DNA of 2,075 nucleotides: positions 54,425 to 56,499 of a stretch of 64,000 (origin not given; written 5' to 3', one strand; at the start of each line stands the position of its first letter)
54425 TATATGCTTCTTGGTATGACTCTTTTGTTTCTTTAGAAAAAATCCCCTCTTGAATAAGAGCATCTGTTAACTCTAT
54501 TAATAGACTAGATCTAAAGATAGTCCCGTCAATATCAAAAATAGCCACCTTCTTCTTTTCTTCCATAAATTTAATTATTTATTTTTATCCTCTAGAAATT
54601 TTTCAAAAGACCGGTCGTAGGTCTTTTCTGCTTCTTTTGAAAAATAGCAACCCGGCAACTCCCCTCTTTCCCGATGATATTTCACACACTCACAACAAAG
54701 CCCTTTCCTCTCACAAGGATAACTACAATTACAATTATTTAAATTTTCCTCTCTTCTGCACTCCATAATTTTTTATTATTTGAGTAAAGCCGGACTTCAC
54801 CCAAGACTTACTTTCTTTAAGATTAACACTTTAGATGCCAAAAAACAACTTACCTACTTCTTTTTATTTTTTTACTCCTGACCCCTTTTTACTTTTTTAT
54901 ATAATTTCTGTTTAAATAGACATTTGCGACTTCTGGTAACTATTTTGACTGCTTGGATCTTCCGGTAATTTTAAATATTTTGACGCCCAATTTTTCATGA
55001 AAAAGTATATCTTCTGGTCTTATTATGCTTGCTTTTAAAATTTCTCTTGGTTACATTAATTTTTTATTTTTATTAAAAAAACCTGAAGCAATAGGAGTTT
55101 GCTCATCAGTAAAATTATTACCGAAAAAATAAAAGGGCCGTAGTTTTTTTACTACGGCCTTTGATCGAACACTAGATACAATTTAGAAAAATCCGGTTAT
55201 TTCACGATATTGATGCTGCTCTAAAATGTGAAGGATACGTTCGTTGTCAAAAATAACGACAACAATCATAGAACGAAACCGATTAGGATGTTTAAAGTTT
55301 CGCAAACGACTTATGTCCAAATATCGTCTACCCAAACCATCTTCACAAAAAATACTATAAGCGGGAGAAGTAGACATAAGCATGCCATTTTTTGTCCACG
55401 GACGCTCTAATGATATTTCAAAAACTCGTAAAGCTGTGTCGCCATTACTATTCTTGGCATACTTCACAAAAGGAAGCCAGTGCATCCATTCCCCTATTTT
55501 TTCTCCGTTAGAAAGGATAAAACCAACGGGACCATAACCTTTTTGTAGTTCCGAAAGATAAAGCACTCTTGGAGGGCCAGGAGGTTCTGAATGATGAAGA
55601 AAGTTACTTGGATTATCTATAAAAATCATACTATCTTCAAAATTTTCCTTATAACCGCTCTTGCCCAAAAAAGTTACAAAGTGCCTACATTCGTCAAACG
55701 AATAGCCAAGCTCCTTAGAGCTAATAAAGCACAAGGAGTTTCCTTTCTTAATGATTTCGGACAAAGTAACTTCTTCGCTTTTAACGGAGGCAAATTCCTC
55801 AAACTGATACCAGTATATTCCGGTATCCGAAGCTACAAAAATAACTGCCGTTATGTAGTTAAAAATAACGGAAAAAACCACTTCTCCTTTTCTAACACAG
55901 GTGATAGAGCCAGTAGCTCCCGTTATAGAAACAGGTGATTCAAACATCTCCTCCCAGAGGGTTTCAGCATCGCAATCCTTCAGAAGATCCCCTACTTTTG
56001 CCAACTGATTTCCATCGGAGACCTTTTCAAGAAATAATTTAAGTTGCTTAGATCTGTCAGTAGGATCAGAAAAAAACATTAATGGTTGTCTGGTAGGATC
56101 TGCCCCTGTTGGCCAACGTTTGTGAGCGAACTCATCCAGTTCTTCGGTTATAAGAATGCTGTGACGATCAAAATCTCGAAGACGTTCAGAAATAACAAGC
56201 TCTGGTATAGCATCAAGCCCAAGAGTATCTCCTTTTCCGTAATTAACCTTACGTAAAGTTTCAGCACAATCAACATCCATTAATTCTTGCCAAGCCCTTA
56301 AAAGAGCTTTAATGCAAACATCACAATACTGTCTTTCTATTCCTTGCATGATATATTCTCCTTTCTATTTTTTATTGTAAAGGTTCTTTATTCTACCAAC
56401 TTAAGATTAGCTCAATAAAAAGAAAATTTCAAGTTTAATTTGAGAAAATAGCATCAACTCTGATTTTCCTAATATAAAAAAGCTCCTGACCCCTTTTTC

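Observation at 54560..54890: Exactly duplicated ~330-bp unit carrying a 63-aa, 8-Cys protein gene plus its leader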

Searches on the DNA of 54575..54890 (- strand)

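Call 40: search_dna_similar(query=window:54575-54890:-, collection=phages, mode=distant)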
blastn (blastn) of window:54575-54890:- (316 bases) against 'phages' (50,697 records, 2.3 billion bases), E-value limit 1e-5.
No match.
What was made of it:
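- On Integron-type or other site-specific gene cassette: The unit gave no match in phage records (call 40).
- Tried and rejected: The unit found nothing in phage records (call 40).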

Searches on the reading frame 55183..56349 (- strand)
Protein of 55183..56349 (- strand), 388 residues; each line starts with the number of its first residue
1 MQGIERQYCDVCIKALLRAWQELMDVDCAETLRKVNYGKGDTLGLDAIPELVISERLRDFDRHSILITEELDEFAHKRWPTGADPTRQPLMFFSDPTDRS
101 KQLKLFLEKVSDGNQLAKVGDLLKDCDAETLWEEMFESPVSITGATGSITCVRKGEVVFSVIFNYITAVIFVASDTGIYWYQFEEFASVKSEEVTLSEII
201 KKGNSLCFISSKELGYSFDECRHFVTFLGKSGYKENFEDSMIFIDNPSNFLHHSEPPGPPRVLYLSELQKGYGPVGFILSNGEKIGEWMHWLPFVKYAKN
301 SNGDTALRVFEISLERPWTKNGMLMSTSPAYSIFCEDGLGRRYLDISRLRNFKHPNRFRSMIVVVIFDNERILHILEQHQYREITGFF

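Call 6: search_protein_families(library=pfam, proteins=[window:55183-56349:-], max_evalue=0.01)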
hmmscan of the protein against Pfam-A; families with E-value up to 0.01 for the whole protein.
window:55183-56349:- (388 aa): 0 families

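Call 7: search_protein_families(library=ncbifam, proteins=[window:55183-56349:-], max_evalue=0.1)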
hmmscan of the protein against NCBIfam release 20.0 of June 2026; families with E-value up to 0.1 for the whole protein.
window:55183-56349:- (388 aa): 0 families

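Call 58: search_protein_families(library=phrogs, proteins=[window:55183-56349:-], max_evalue=0.01)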
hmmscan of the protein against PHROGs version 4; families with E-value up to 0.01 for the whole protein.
window:55183-56349:- (388 aa): 0 families

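Call 59: find_homologous_proteins(query=window:55183-56349:-, max_evalue=0.001)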
Query window:55183-56349:- (388 aa): 661 proteins with E <= 0.001 among 3092 candidates; the best 120 are listed.
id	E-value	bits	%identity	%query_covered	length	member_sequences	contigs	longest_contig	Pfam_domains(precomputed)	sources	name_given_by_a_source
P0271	3.6e-267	903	100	100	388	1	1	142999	-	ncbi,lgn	-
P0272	8.6e-205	698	74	100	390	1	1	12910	-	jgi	-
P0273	1.1e-203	694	75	100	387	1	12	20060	-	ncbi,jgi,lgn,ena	-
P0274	9.5e-203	691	74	100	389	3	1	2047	-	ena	-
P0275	1.7e-196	671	72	100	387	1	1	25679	-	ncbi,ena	-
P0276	7.0e-194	662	71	100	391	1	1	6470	-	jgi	jgi:hypothetical protein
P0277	1.2e-193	661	72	100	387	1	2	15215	-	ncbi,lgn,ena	-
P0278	1.2e-190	652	70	100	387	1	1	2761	-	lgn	-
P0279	2.9e-190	650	71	100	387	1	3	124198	-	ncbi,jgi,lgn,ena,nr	ncbi:hypothetical protein AMJ47_02635 [Parcubacteria bacterium DG_72]|nr:MAG: hypothetical protein A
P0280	6.2e-189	646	69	100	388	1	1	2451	-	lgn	-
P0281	1.4e-188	645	69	100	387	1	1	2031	-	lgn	-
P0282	4.2e-188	643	69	100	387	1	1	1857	-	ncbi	-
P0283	3.1e-187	640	68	100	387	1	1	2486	-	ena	-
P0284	3.2e-185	634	68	100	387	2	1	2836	-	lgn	-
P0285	3.2e-185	634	68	100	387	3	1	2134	-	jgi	-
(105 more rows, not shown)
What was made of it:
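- The 388-aa gene between the copies is a conserved Patescibacteria gene with 661 homologues, which argues that the segment is chromosomal (call 59).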

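Call 60: find_encoding_contigs(protein=P0271, flank=10000, max_places=6)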
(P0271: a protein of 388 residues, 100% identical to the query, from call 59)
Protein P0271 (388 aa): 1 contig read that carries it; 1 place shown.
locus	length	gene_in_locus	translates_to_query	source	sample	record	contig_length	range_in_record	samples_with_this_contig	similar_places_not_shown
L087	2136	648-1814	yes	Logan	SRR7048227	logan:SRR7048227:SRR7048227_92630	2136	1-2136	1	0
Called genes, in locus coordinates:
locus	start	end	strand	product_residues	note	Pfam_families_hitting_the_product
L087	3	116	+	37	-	?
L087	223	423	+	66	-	-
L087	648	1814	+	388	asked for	-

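Call 65: find_encoding_contigs(protein=P0273, flank=8000, max_places=4)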
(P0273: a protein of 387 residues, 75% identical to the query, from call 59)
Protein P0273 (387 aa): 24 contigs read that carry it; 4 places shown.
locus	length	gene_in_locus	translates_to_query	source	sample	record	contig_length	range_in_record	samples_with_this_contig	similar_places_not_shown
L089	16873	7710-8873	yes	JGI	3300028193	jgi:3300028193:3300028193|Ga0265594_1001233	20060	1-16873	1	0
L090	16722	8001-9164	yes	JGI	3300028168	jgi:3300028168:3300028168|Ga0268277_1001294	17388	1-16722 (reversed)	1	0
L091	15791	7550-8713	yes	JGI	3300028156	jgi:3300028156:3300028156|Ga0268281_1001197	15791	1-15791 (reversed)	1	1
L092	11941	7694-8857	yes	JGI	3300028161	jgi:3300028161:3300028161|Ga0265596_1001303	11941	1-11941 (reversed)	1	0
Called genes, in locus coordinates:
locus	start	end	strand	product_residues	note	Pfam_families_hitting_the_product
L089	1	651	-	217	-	?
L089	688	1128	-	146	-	PF02367:TsaE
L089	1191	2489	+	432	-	PF00437:T2SSE, PF13191:AAA_16 (faint), PF25199:nSTAND_NTPase5 (faint)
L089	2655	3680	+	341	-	PF05496:RuvB_N, PF00004:AAA, PF07728:AAA_5 (faint), PF17864:AAA_lid_4, PF05491:WHD_RuvB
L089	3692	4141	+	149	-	PF11969:DcpS_C (weak), PF01230:HIT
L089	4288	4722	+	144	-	-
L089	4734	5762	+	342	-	PF13424:TPR_12 (faint), PF00515:TPR_1 (faint), PF07719:TPR_2 (faint)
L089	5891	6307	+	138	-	-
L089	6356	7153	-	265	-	PF00480:ROK, PF01869:BcrAD_BadFG (faint)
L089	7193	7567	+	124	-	-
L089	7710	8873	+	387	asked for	-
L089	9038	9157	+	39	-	-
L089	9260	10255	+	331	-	PF04055:Radical_SAM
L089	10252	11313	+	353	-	PF00932:LTD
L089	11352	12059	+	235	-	PF20772:TACO1_YebC_N, PF01709:Transcrip_reg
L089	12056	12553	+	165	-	PF02075:RuvC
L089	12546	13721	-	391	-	PF00579:tRNA-synt_1b, PF22421:SYY_C-terminal, PF01479:S4 (weak)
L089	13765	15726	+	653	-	PF00912:Transgly, PF00905:Transpeptidase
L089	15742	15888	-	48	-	-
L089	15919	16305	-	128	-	-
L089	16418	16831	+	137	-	-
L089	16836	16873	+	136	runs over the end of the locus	PF12666:PrgI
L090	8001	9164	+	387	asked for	-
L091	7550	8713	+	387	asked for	-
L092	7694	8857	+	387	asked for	-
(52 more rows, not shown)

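Call 66: find_encoding_contigs(protein=P0275, flank=8000, max_places=3)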
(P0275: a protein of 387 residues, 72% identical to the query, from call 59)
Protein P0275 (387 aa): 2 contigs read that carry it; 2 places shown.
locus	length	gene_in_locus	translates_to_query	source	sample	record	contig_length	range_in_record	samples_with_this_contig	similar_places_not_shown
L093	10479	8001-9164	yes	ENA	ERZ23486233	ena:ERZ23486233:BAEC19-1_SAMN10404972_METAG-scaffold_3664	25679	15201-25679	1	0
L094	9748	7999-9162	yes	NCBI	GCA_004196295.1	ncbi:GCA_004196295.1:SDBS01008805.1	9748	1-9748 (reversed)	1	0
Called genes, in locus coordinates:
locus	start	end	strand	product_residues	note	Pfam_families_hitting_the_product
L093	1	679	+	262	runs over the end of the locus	PF13240:Zn_Ribbon_1, PF13248:Zn_ribbon_3 (weak)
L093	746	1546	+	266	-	PF00362:Integrin_beta (faint), PF00092:VWA, PF13519:VWA_2 (weak), PF25106:VWA_4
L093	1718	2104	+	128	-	PF18936:DUF5684, PF12773:DZR (weak), PF13248:Zn_ribbon_3, PF13240:Zn_Ribbon_1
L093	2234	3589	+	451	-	-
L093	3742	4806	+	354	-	PF01791:DeoC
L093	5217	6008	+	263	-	PF04402:SIMPL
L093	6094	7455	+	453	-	PF01554:MatE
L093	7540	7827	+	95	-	-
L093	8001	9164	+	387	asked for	-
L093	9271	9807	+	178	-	-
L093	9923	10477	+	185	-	?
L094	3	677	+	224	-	?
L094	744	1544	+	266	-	PF00362:Integrin_beta (faint), PF00092:VWA, PF13519:VWA_2 (weak), PF25106:VWA_4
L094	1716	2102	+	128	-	PF18936:DUF5684, PF12773:DZR (weak), PF13248:Zn_ribbon_3, PF13240:Zn_Ribbon_1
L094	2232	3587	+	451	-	-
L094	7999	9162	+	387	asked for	-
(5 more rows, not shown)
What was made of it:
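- The segment carries a 388-aa gene that is conserved across Patescibacteria and lies in varied chromosomal contexts (calls 59, 65, 66).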

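Call 76: search_protein_families(library=padloc, proteins=[window:55183-56349:-], max_evalue=0.01)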
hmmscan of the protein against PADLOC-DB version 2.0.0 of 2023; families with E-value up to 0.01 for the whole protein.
window:55183-56349:- (388 aa): 0 families
